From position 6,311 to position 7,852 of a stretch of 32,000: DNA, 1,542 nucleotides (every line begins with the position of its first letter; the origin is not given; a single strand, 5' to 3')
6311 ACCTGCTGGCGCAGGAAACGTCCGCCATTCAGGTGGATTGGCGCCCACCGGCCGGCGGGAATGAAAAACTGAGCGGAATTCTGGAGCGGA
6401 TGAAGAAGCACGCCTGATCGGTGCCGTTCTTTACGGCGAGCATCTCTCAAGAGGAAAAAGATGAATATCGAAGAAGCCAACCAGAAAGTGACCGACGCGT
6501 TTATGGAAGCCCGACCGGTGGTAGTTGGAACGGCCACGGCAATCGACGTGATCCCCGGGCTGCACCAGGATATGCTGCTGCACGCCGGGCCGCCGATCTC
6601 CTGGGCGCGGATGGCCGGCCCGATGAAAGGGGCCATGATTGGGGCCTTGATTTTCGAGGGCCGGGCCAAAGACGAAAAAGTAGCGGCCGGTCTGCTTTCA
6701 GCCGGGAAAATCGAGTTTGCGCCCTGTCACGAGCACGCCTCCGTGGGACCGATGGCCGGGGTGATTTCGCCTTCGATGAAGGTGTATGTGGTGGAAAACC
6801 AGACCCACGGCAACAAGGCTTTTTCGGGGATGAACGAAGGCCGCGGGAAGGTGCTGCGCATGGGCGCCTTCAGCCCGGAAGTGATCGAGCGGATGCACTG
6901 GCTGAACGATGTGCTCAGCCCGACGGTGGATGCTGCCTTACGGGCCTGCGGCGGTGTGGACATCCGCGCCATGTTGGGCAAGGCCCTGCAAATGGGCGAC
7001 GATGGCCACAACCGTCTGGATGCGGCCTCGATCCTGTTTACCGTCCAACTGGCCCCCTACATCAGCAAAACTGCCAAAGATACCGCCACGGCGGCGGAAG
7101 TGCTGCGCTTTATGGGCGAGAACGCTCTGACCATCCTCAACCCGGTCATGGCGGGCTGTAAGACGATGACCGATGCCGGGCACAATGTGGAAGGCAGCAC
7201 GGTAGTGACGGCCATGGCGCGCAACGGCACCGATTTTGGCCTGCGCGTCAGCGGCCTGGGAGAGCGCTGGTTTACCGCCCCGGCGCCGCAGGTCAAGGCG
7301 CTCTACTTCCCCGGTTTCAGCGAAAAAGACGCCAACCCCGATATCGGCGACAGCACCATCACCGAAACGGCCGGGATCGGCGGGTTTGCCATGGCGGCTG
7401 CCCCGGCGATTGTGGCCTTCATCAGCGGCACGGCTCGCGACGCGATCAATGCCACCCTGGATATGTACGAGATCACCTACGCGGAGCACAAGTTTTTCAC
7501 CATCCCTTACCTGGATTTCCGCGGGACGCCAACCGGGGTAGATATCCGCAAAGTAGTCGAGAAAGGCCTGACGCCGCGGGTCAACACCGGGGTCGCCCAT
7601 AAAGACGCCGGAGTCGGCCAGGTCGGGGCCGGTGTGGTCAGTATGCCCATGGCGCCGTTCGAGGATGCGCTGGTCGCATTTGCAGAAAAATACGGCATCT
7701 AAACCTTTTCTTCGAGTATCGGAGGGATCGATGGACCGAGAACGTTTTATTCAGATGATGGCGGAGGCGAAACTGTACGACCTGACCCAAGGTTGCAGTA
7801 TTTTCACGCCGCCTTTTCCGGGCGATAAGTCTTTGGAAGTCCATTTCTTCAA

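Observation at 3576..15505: Unusual catabolic island: FdrA + YlbE(DUF1116) without YlbF or carbamate kinase, joined to a double cyclase, a CoxMSL-type Mo-hydroxylase, CoxG and an NCS2 nucleobase permease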

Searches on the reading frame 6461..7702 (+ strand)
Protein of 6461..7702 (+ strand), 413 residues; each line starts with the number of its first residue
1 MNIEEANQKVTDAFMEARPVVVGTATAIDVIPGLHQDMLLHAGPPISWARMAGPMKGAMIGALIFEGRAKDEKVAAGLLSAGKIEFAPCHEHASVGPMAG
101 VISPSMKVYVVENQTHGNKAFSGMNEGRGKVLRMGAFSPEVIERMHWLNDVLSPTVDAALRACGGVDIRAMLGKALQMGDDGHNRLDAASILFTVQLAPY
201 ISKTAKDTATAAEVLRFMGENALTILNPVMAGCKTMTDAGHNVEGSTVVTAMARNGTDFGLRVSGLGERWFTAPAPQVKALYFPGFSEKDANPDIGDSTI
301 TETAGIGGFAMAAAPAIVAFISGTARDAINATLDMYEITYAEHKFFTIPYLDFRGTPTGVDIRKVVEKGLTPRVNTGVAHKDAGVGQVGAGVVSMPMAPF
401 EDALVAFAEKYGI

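Call 3: search_protein_families(library=pfam, proteins=[window:6461-7702:+], max_evalue=0.01)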
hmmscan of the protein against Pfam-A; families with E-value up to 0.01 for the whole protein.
window:6461-7702:+ (413 aa): 1 family
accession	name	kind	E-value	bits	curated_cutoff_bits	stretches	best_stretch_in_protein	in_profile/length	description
PF06545.17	AllG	-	1.4e-91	306.3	27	1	84-298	1-215/215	Oxamate carbamoyltransferase subunit AllG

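Call 5: search_protein_families(library=ncbifam, proteins=[window:6461-7702:+], max_evalue=0.01)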
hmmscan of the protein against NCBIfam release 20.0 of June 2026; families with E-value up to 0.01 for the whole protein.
window:6461-7702:+ (413 aa): 0 families

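Call 14: find_encoding_contigs(protein=window:6461-7702:+, flank=10000, max_places=6)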
Protein window:6461-7702:+ (413 aa): no gene with exactly this product is on record in the collection.
